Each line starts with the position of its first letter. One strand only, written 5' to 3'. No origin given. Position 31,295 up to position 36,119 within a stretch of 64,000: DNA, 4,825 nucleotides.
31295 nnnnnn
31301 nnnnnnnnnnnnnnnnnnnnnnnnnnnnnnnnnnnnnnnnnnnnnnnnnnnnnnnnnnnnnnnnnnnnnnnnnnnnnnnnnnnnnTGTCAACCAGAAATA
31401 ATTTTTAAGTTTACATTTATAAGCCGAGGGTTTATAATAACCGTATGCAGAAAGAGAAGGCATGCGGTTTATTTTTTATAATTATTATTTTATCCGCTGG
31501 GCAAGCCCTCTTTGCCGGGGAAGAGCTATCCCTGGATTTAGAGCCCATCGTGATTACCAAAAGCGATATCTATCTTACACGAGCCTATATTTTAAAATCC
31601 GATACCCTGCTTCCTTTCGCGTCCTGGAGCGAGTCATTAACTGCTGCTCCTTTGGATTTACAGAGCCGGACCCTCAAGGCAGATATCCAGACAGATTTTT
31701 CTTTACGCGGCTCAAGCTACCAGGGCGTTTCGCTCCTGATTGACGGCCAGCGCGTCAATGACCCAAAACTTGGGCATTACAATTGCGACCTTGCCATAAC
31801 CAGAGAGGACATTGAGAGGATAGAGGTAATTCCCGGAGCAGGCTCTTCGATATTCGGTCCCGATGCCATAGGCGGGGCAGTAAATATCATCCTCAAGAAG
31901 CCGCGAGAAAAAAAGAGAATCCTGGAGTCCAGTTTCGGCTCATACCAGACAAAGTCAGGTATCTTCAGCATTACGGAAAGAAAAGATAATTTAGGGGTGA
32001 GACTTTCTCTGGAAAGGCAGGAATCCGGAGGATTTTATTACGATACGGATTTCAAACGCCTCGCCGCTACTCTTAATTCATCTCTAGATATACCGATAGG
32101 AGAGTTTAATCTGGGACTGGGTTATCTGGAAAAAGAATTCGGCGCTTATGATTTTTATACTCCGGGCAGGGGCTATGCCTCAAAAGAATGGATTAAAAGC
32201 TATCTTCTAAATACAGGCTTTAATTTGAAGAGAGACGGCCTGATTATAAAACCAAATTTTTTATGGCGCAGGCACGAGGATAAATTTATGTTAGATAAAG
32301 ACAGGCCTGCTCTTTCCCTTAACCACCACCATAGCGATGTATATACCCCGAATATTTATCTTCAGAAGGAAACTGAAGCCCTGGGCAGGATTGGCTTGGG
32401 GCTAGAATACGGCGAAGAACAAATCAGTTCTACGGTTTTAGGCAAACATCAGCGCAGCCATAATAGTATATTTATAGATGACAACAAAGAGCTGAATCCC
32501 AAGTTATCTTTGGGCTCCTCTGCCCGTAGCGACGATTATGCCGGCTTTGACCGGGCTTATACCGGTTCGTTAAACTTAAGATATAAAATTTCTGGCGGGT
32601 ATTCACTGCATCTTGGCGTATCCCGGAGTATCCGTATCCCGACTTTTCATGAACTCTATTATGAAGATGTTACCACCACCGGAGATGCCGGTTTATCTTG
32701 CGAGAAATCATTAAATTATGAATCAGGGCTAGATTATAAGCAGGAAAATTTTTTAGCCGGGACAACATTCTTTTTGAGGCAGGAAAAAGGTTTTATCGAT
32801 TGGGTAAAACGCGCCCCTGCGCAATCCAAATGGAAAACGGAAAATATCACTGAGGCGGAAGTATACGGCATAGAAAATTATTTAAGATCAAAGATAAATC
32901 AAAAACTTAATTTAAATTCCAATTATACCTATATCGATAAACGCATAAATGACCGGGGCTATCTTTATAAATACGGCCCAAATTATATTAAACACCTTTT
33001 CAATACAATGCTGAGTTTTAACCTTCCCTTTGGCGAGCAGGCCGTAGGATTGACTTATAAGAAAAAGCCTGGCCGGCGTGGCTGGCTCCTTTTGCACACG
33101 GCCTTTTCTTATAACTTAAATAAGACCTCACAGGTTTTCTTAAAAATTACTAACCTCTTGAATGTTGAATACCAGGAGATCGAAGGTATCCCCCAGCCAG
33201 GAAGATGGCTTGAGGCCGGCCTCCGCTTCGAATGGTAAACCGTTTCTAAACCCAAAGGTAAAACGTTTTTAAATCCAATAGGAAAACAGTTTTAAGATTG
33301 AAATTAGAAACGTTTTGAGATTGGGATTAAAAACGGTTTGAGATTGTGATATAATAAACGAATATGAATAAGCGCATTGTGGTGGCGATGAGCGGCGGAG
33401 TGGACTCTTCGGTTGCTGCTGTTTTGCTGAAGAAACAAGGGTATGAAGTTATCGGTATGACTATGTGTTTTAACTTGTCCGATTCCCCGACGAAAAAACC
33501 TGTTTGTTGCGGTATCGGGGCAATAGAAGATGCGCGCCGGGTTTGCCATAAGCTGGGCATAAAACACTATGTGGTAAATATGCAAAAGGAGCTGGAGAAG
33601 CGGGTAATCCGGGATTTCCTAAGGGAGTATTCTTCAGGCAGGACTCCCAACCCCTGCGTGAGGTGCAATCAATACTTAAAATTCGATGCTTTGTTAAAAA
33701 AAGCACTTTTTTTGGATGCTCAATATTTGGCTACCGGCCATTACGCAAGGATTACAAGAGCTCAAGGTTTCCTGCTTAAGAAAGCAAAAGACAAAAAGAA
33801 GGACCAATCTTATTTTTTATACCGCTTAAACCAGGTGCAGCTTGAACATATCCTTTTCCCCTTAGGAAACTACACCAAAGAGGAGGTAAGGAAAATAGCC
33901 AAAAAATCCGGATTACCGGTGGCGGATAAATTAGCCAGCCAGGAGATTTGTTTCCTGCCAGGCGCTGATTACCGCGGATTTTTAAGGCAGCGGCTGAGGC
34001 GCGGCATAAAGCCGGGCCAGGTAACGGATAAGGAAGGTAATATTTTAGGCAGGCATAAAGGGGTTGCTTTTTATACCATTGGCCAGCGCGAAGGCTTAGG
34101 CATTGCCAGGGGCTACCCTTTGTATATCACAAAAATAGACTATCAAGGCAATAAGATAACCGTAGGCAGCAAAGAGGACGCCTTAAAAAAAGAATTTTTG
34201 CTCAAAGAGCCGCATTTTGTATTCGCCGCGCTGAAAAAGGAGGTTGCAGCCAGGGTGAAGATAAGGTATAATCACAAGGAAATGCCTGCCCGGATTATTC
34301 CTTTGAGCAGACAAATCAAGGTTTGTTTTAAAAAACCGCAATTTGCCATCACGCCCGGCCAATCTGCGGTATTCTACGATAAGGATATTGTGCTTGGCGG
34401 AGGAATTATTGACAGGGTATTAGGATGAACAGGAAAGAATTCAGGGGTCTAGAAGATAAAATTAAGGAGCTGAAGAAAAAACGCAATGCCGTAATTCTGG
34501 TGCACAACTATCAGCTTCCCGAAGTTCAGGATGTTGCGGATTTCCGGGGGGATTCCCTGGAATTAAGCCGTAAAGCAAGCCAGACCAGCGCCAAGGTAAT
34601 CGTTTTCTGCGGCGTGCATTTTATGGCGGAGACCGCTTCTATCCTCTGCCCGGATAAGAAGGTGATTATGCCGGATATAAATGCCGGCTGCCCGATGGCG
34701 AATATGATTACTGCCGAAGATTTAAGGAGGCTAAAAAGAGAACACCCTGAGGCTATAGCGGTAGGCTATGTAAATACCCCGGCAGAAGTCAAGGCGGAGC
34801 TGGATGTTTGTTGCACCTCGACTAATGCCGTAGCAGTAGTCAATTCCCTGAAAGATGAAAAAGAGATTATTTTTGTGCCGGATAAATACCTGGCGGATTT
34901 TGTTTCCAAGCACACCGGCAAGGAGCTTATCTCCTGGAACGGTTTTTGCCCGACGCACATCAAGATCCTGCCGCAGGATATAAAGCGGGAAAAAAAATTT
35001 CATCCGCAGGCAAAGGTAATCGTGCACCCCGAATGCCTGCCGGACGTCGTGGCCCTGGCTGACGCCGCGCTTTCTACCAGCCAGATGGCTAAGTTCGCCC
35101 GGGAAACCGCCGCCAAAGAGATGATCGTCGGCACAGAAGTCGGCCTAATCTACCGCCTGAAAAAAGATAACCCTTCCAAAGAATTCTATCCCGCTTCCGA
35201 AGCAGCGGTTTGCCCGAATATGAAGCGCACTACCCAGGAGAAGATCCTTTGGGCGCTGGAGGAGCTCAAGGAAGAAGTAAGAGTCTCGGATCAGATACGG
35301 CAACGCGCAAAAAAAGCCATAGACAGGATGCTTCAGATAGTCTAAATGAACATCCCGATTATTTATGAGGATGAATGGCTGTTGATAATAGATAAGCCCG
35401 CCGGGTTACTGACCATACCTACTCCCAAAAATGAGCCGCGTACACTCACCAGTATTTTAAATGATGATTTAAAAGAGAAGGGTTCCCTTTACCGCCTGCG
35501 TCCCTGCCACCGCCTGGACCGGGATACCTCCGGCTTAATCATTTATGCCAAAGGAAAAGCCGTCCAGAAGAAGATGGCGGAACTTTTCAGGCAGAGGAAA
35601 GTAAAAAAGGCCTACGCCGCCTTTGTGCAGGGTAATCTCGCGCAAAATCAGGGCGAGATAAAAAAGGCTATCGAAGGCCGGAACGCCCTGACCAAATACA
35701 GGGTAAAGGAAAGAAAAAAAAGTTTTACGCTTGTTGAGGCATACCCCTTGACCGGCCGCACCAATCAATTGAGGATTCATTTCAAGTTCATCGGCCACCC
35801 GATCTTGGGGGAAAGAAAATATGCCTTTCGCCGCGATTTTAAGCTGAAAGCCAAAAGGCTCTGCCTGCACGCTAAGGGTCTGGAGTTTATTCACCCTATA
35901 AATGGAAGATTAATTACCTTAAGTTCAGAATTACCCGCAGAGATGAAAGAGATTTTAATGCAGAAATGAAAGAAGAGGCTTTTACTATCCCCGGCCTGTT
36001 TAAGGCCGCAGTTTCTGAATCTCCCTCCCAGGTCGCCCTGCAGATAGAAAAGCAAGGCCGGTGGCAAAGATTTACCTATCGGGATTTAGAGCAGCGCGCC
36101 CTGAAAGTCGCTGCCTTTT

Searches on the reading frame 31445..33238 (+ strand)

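Call 84: search_protein_families(library=pfam, proteins=[window:31445-33238:+], max_evalue=1e-8)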
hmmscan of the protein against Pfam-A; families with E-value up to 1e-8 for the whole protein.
window:31445-33238:+ (597 aa): 2 families
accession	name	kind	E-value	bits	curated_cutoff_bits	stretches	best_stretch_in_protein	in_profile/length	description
PF00593.30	TonB_dep_Rec_b-barrel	-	8.9e-23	82.3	27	1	196-571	48-436/436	TonB dependent receptor-like, beta-barrel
PF07715.20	Plug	-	5.6e-11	43.3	23.9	1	80-145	43-107/107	TonB-dependent Receptor Plug Domain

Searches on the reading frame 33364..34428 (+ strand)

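Call 84: search_protein_families(library=pfam, proteins=[window:33364-34428:+], max_evalue=1e-8)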
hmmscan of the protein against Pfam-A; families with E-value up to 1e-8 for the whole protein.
window:33364-34428:+ (354 aa): 3 families
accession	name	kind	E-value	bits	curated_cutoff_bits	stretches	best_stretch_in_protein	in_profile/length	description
PF03054.22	tRNA_Me_trans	-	2.5e-75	253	20.6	1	3-199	1-201/202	tRNA methyl transferase HUP domain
PF20258.4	tRNA_Me_trans_C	-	6.6e-20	71.7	20.6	1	276-349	2-77/77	Aminomethyltransferase beta-barrel domain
PF20259.3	tRNA_Me_trans_M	-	6.3e-17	61.3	27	1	206-268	3-65/66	tRNA methyl transferase PRC-barrel domain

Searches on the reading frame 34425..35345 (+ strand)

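Call 84: search_protein_families(library=pfam, proteins=[window:34425-35345:+], max_evalue=1e-8)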
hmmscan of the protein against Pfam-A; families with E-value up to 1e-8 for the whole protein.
window:34425-35345:+ (306 aa): 1 family
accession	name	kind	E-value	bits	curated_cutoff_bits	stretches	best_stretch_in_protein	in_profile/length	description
PF02445.21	NadA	-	2.2e-123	411.6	27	1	12-304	2-295/295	Quinolinate synthetase A protein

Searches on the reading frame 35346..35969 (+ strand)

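Call 84: search_protein_families(library=pfam, proteins=[window:35346-35969:+], max_evalue=1e-8)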
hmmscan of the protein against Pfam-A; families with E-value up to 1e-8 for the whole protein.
window:35346-35969:+ (207 aa): 1 family
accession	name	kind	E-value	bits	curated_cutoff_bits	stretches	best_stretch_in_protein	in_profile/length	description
PF00849.27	PseudoU_synth_2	-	3e-29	102.6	26.8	1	12-146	2-150/152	RNA pseudouridylate synthase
